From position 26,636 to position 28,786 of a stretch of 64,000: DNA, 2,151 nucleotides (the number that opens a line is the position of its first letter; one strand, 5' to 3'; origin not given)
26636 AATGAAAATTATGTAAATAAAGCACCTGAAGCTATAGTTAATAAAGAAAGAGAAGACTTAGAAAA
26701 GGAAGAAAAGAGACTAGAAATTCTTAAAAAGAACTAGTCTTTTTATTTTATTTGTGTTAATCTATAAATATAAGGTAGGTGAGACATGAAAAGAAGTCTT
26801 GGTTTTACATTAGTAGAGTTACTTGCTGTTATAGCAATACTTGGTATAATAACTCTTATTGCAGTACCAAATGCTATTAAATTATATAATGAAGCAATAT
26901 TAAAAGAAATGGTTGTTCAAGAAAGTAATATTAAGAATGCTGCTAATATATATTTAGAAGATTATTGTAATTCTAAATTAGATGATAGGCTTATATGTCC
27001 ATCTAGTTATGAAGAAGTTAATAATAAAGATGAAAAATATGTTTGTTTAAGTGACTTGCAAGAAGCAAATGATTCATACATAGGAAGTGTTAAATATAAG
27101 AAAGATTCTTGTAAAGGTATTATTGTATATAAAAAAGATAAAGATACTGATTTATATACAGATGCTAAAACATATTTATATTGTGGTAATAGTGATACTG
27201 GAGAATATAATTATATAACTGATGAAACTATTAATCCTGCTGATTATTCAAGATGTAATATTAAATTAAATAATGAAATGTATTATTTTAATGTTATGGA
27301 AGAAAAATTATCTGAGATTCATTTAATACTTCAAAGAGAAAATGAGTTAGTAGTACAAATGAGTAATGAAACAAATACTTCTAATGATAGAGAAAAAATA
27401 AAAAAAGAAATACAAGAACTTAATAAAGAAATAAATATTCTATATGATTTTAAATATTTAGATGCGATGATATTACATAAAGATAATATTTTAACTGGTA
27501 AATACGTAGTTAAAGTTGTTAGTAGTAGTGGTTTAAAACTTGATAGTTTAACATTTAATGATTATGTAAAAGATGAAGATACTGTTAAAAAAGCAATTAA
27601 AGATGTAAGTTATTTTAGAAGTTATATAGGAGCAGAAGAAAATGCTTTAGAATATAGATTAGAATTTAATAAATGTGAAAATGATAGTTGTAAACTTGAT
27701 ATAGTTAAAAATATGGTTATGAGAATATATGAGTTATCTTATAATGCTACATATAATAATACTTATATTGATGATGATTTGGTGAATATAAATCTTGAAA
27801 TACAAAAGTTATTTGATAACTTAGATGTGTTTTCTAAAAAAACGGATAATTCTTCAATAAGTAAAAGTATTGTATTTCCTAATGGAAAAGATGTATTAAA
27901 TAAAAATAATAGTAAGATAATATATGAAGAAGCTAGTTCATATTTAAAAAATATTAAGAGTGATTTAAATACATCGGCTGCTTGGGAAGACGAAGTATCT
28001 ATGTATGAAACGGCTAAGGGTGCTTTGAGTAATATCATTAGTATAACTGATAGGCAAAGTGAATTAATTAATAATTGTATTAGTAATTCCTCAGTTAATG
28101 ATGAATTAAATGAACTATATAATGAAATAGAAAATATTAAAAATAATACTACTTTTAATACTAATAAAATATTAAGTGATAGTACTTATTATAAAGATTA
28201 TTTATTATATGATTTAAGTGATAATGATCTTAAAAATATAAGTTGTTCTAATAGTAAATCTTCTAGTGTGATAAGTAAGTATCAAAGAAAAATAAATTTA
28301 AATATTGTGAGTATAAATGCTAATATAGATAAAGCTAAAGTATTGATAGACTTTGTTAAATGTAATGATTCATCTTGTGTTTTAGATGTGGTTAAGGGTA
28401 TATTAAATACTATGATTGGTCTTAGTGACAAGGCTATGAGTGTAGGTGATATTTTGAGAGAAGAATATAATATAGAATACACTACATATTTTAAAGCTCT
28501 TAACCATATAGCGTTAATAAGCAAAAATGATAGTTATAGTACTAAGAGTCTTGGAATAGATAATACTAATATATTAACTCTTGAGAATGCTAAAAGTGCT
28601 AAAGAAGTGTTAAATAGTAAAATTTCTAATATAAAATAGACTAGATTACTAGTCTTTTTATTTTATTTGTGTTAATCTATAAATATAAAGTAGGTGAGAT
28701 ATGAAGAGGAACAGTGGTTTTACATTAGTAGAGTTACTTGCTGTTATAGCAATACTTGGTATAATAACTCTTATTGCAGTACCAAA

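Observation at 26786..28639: Type IV prepilin fused to two tandem flagellin D1-like modules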

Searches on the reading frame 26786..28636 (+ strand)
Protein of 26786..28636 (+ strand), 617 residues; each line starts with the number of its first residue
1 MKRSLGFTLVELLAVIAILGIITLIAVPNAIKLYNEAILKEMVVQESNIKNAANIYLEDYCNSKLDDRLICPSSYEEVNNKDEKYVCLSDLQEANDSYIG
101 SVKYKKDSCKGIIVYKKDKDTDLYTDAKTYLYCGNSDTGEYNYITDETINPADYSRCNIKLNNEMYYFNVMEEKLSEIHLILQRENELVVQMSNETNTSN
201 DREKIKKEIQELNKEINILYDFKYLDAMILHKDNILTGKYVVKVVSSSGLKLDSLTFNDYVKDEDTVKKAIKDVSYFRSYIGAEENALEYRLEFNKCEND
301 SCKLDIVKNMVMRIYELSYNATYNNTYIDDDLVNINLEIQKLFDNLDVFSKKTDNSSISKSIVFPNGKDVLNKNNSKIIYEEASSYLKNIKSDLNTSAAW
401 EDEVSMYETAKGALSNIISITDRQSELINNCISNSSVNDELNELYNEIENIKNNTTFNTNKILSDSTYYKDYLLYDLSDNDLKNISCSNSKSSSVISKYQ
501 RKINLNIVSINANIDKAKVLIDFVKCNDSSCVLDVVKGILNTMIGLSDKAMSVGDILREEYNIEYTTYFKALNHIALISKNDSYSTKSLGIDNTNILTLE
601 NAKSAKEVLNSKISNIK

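Call 3: search_protein_families(library=pfam, proteins=[window:26786-28636:+], max_evalue=1)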
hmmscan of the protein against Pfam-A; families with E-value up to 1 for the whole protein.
window:26786-28636:+ (617 aa): 5 families
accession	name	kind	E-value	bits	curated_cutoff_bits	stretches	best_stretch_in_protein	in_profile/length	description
PF00669.25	Flagellin_N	-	3.4e-14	53.5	26.6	2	172-222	75-126/139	Bacterial flagellin N-terminal helical region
PF07963.17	N_methyl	-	3.2e-06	26.9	21.2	1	1-26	1-26/27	Prokaryotic N-terminal methylation motif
PF03154.20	Atrophin-1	-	0.48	8.9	29.9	1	368-449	58-138/992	Atrophin-1 family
PF12808.12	Mto2_bdg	-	0.51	11.1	22.3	0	182-215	3-37/52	Micro-tubular organiser Mto1 C-term Mto2-binding region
PF24440.1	DUF7559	-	0.58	10.9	27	0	296-309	8-21/52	Family of unknown function (DUF7559)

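Call 4: search_protein_families(library=ncbifam, proteins=[window:26786-28636:+], max_evalue=1)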
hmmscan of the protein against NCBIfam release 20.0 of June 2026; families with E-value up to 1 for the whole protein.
window:26786-28636:+ (617 aa): 25 families
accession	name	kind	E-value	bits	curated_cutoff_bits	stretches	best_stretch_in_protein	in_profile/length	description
NF009446.0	PRK12804.1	subfamily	1.1e-16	61.2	352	3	170-220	75-126/301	flagellin Hag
NF038071.1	lat_flg_LafA_2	exception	1.3e-16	60.8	365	2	401-499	69-174/284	lateral flagellin LafA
NF009448.0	PRK12806.1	equivalog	1.5e-11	43.8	531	2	168-218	75-125/475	flagellin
NF009444.0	PRK12802.1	equivalog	1.8e-09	37.5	332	2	397-468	65-143/282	flagellin domain-containing protein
NF006467.0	PRK08869.1-2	subfamily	4.1e-09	36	443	2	169-217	76-124/400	flagellin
NF005294.0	PRK06819.1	subfamily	5.4e-08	32.7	387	2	172-218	79-125/376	FliC/FljB family flagellin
TIGR02550.1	flagell_flgL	equivalog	2e-07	30.7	127.2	1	170-215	74-119/387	flagellar hook-associated protein FlgL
NF009445.0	PRK12803.1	equivalog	2.1e-07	30.5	450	2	165-228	70-133/335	flagellin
NF006469.0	PRK08869.1-4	equivalog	9.5e-07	28.5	627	1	170-219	77-126/377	flagellin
NF006466.0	PRK08869.1-1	subfamily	7.3e-06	25.8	426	2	170-219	77-126/377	flagellin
NF041775.1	typeIV_PilA_Myxo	equivalog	7.4e-06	26.1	400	1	3-35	9-41/214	type IV pilin protein PilA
NF009449.0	PRK12807.1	subfamily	7.5e-06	25.7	347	2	171-226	76-132/287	flagellin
NF006468.0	PRK08869.1-3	subfamily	1.1e-05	24.6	436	2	172-220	79-127/378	polar flagellin E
TIGR01710.1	typeII_sec_gspG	equivalog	1.7e-05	24.8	88.85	1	6-57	2-53/134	type II secretion system major pseudopilin GspG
NF040999.1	pilin_ComGC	equivalog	5.5e-05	23.3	75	1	6-33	3-30/84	competence type IV pilus major pilin ComGC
TIGR02532.1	IV_pilin_GFxxxE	domain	5.8e-05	22.8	16.3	1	6-27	3-24/24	prepilin-type N-terminal cleavage/methylation domain-containing protein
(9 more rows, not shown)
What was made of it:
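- Checked: NCBIfam TIGR02532 IV_pilin_GFxxxE scores 22.8 bits (cut-off 16.3, call 4). LafA: 1e-16 for residues 401-499 (call 4).
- NCBIfam: TIGR02532 above cut-off, and flagellin Hag/LafA at 1e-16 (call 4).
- Tried and rejected: FlgL scores 2e-7 against 1e-16 for flagellin (call 4).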

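Call 5: search_solved_structures(query=window:26786-28636:+, max_evalue=10, show_alignments=3)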
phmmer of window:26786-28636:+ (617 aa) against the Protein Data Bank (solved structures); distinct sequences matched with E-value up to 10: 74 (the best 60 are shown).
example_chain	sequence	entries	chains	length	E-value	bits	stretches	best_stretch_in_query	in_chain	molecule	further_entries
9hpz_A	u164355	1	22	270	3.6e-10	42.4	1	167-303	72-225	Flagellin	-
8jmv_A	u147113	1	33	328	2.3e-06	29.9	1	169-218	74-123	Flagella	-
9au6_A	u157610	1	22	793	1.7e-05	27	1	159-220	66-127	Flagellin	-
5gy2_C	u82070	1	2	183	3.3e-05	26.1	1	400-486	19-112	Flagellin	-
9egp_A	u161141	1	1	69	0.00012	24.2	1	3-60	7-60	Geopilin domain 1 protein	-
6t17_A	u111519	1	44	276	0.00013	24.1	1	168-230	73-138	Flagellin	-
5wjy_A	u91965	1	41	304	0.00013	24.1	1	399-471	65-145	Flagellin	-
6gow_D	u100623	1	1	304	0.00014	24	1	399-471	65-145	Flagellin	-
5wjx_A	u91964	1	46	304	0.00014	24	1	399-472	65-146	Flagellin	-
5maw_D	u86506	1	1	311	0.00015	23.9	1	398-472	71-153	Flagellin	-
5wjw_A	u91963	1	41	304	0.00016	23.8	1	399-472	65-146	Flagellin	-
2zbi_A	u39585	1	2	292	0.0002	23.5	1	169-218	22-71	Flagellin homolog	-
5wjt_A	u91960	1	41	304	0.00022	23.3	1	400-472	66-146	Flagellin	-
3k8w_A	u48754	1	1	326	0.00025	23.2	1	167-218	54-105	Flagellin homolog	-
5wjv_A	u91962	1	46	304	0.00028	23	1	399-471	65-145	Flagellin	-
3sok_A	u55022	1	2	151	0.0046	19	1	7-117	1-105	Fimbrial protein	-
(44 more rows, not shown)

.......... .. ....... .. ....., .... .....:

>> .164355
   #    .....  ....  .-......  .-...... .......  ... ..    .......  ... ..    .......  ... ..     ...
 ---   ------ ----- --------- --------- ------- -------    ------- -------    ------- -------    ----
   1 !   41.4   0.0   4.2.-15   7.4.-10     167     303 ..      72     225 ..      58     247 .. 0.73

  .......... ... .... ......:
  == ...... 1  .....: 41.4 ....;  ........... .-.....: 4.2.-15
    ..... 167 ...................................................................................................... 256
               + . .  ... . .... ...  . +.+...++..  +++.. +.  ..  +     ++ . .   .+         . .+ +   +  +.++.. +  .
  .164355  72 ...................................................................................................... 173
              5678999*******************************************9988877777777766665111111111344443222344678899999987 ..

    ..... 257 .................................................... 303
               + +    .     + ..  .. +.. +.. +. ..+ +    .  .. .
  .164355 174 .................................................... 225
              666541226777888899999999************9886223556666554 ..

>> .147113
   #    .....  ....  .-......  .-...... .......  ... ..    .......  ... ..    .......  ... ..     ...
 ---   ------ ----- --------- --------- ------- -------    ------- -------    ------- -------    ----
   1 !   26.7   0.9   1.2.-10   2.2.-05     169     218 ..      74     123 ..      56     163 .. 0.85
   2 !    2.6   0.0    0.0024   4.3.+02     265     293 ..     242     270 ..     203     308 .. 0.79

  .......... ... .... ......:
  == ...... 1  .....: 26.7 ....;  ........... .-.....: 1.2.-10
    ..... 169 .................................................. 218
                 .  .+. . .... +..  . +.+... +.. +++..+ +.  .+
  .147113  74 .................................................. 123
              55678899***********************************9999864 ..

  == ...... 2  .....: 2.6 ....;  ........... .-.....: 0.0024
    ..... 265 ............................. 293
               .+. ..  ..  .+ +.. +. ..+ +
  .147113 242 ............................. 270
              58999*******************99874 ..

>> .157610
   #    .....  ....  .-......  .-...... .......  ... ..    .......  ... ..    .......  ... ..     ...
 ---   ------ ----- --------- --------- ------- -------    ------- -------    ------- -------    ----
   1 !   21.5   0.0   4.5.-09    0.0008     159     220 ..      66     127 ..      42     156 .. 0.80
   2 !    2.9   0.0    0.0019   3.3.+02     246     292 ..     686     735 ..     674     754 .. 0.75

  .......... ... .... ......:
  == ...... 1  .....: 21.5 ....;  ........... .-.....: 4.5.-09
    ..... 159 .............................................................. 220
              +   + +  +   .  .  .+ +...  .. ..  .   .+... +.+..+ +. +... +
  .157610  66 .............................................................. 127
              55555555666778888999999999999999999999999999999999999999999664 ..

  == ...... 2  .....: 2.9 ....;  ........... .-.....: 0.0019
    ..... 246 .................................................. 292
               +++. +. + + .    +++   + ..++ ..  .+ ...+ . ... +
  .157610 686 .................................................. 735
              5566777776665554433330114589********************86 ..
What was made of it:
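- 26804..27265 (+): Mature pilin module (residues 7-160). It comprises the alpha1 helix with Phe+1 and Glu+5, a beta-sheet head and six invariant Cys (C61, C71, C87, C109, C133, C157). PDB pilin hits to the N-terminus: 9egp 1.2e-4, MshA 1.3e-3, 3sok 4.6e-3 (call 5).
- Checked: Residues 167-303 align to chain residues 72-225, through ND1a, ND1b and the CD1 '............' helix (call 5).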

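Call 7: find_homologous_proteins(query=window:26786-28636:+, max_evalue=0.001)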
Query window:26786-28636:+ (617 aa): 105 proteins with E <= 0.001 among 8000 candidates.
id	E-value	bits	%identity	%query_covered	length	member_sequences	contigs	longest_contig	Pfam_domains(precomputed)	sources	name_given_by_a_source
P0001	0.0e+0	1291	99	100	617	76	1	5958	PF07963.18,PF00669.26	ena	-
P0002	0.0e+0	1049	81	99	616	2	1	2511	PF07963.18,PF00669.26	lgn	-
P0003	1.7e-234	798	61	100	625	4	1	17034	PF07963.18,PF00669.26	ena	-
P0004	1.4e-232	792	61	100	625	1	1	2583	PF07963.18,PF00669.26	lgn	-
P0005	5.0e-232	790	61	100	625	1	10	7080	PF07963.18,PF00669.26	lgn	-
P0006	8.5e-232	789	61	100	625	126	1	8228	PF07963.18,PF00669.26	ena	-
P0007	1.6e-231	788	58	100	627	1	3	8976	PF07963.18,PF00669.26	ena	-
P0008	1.8e-231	788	58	100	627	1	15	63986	PF07963.18,PF00669.26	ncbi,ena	-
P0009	2.4e-230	784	57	100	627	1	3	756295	PF07963.18,PF00669.26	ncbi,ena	-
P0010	1.0e-229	782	57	100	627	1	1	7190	PF07963.18,PF00669.26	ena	-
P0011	1.4e-226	772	57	100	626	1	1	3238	PF07963.18,PF00669.26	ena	-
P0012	7.9e-222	756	56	100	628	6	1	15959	PF07963.18,PF00669.26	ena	-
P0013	5.9e-215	733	57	100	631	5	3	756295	PF07963.18,PF00669.26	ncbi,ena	-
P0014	9.4e-214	729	57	100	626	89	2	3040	PF07963.18,PF00669.26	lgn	-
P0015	1.1e-202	693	54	98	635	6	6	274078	PF07963.18,PF00669.26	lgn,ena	-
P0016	9.2e-202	690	54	100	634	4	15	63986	PF07963.18,PF00669.26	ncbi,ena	-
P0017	3.6e-201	688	54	100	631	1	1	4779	PF07963.18,PF00669.26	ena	-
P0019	2.0e-195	669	54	100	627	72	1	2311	PF07963.18,PF00669.26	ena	-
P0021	1.1e-181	624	50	99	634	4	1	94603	PF07963.18,PF00669.26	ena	-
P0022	2.7e-178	612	54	51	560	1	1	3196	PF07963.18,PF00669.26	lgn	-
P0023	6.7e-154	532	47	99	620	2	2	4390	PF07963.18,PF00669.26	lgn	-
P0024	6.1e-146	506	46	100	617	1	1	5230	PF07963.18,PF00669.26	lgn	-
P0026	1.3e-138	481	61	63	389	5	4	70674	PF07963.18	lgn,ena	-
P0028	3.0e-43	167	56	25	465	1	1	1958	PF03382.21,PF07963.18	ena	-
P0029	3.4e-43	166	56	25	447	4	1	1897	PF03382.21,PF07963.18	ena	-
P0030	3.6e-43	166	56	25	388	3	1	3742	PF03382.21,PF07963.18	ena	-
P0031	3.6e-43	166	56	25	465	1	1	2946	PF03382.21,PF07963.18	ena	-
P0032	3.7e-43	166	56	25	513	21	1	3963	PF03382.21,PF07963.18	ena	-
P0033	4.0e-43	166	56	25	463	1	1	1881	PF03382.21,PF07963.18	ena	-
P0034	1.2e-42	165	55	25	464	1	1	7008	PF03382.21,PF07963.18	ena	-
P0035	4.5e-42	163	55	25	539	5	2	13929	PF03382.21,PF07963.18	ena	-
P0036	1.4e-41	161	57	25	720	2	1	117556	PF03382.21,PF19789.7,PF07963.18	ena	-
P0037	2.4e-41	160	58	25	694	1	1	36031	PF03382.21,PF07963.18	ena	-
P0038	3.4e-41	160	58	25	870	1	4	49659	PF03382.21,PF07963.18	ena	-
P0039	6.8e-41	159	56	25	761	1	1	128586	PF03382.21,PF19789.7,PF07963.18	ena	-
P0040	1.3e-40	158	56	25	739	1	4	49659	PF03382.21,PF19789.7,PF07963.18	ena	-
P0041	2.0e-40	157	56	26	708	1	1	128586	PF03382.21,PF19789.7,PF07963.18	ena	-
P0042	2.3e-40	157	55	26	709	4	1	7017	PF03382.21,PF19789.7,PF07963.18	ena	-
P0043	9.7e-40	155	53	25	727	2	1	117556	PF03382.21,PF19789.7,PF07963.18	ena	-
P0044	1.2e-39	155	54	26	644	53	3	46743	PF03382.21,PF07963.18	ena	-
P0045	2.1e-39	154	54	26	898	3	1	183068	PF03382.21,PF07963.18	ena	-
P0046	2.7e-38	150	54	25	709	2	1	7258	PF03382.21,PF19789.7,PF07963.18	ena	-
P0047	4.1e-38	150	53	26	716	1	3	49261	PF03382.21,PF07963.18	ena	-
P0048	4.2e-38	150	53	26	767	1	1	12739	PF03382.21,PF07963.18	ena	-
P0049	5.5e-38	149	53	26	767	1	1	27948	PF03382.21,PF07963.18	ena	-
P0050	6.1e-38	149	54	25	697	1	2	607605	PF03382.21,PF19789.7,PF07963.18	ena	-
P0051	6.2e-38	149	54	25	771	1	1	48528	PF03382.21,PF19789.7,PF07963.18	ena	-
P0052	8.4e-38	149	53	26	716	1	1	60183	PF03382.21,PF07963.18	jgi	-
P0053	9.4e-38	148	53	26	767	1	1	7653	PF03382.21,PF07963.18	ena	-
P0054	9.5e-38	148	53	26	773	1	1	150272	PF03382.21,PF07963.18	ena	-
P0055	1.0e-37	148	53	26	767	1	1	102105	PF03382.21,PF07963.18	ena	-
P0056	1.1e-37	148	53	26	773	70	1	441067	PF03382.21,PF07963.18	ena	-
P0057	1.1e-37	148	53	26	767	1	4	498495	PF03382.21,PF07963.18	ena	-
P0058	1.3e-37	148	53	25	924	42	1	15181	PF03382.21,PF07963.18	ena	-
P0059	1.4e-37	148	53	26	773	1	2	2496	PF03382.21,PF07963.18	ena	-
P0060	1.5e-37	148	53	26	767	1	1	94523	PF03382.21,PF07963.18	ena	-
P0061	1.8e-37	147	52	26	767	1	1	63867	PF03382.21,PF07963.18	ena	-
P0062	2.1e-37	147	53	26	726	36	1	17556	PF03382.21,PF19789.7,PF07963.18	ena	-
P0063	3.3e-37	147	52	26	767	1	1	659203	PF03382.21,PF07963.18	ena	-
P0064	3.7e-37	146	52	26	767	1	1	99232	PF03382.21,PF07963.18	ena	-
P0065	4.5e-37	146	52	26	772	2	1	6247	PF03382.21,PF07963.18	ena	-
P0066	4.7e-37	146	52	26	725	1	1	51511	PF03382.21,PF19789.7,PF07963.18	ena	-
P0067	6.5e-37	146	53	25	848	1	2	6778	PF03382.21,PF07963.18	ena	-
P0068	8.0e-37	145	52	26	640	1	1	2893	PF03382.21,PF07963.18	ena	-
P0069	8.9e-37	145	52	26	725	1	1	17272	PF03382.21,PF19789.7,PF07963.18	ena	-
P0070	1.0e-36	145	52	26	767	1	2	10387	PF03382.21,PF07963.18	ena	-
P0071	1.1e-36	145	55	25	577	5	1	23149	PF03382.21,PF07963.18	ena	-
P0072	1.4e-36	145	52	26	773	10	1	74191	PF03382.21,PF07963.18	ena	-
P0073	1.4e-36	145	52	26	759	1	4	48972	PF03382.21,PF19789.7,PF07963.18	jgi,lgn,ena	-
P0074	3.2e-36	143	49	25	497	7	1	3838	PF07963.18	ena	-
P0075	1.3e-35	141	50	26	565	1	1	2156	PF03382.21,PF07963.18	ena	-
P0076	4.2e-35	140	50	25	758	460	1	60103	PF03382.21,PF19789.7,PF07963.18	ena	-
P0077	1.6e-34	138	50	26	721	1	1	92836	PF03382.21,PF19789.7,PF07963.18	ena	-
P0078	2.1e-34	137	52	25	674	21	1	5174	PF03382.21,PF07963.18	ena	-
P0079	4.2e-33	133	52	26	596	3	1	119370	PF03382.21,PF07963.18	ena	-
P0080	1.0e-29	122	45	26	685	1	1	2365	PF03382.21,PF07963.18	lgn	-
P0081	8.5e-5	40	53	10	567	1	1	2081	PF13229.13,PF07963.18,PF02415.24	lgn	-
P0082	1.3e-4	39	40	14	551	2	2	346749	PF03382.21,PF07963.18,PF04481.19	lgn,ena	-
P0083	1.4e-4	39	54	10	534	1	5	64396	PF03382.21,PF07963.18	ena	-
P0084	1.8e-4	39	31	22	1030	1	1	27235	PF07963.18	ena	-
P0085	2.1e-4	38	41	11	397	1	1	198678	PF07591.16,PF07963.18,PF13403.12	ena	-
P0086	2.2e-4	38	56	9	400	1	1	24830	PF03382.21,PF07963.18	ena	-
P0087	2.6e-4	38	41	11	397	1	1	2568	PF07591.16,PF07963.18,PF13403.12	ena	-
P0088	3.0e-4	38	57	10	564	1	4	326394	PF03382.21,PF07963.18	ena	-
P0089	3.0e-4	38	41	11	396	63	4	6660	PF07591.16,PF07963.18,PF13403.12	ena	-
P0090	3.2e-4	38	41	11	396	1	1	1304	PF07591.16,PF07963.18,PF13403.12,PF14890.12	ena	-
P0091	3.3e-4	38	41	11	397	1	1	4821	PF07591.16,PF07963.18,PF13403.12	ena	-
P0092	3.7e-4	38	41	11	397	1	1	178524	PF07591.16,PF07963.18,PF13403.12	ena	-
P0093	3.9e-4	37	56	9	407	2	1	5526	PF03382.21,PF07963.18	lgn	-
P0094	4.2e-4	37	41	11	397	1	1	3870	PF07591.16,PF07963.18,PF13403.12,PF14890.12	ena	-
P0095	4.3e-4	37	41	11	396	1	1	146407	PF07591.16,PF07963.18,PF13403.12,PF14890.12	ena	-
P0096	5.1e-4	37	40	11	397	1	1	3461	PF07591.16,PF07963.18,PF13403.12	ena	-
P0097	5.2e-4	37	42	11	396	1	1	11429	PF07591.16,PF07963.18,PF13403.12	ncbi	-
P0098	5.5e-4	37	43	13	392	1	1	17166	PF07591.16,PF07963.18,PF13403.12,PF14890.12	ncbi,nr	ncbi:MAG: polymorphic toxin-type HINT domain-containing protein [Clostridium sp.]|nr:polymorphic tox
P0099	6.0e-4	37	41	11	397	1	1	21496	PF07591.16,PF07963.18,PF13403.12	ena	-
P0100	7.4e-4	37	55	9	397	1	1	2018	PF03382.21,PF07963.18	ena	-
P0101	7.9e-4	36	41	10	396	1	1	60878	PF07591.16,PF07963.18,PF13403.12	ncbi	-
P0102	8.2e-4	36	41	10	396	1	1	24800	PF07591.16,PF07963.18,PF13403.12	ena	-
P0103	8.4e-4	36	56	9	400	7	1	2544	PF03382.21,PF07963.18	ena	-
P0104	9.4e-4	36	59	7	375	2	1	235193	PF19789.7,PF07963.18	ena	-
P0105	9.8e-4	36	55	9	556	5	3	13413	PF03382.21,PF07963.18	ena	-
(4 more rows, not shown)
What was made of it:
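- About 27 clusters share the architecture at 46-99% identity, from ENA, Logan and NCBI assemblies (call 7).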
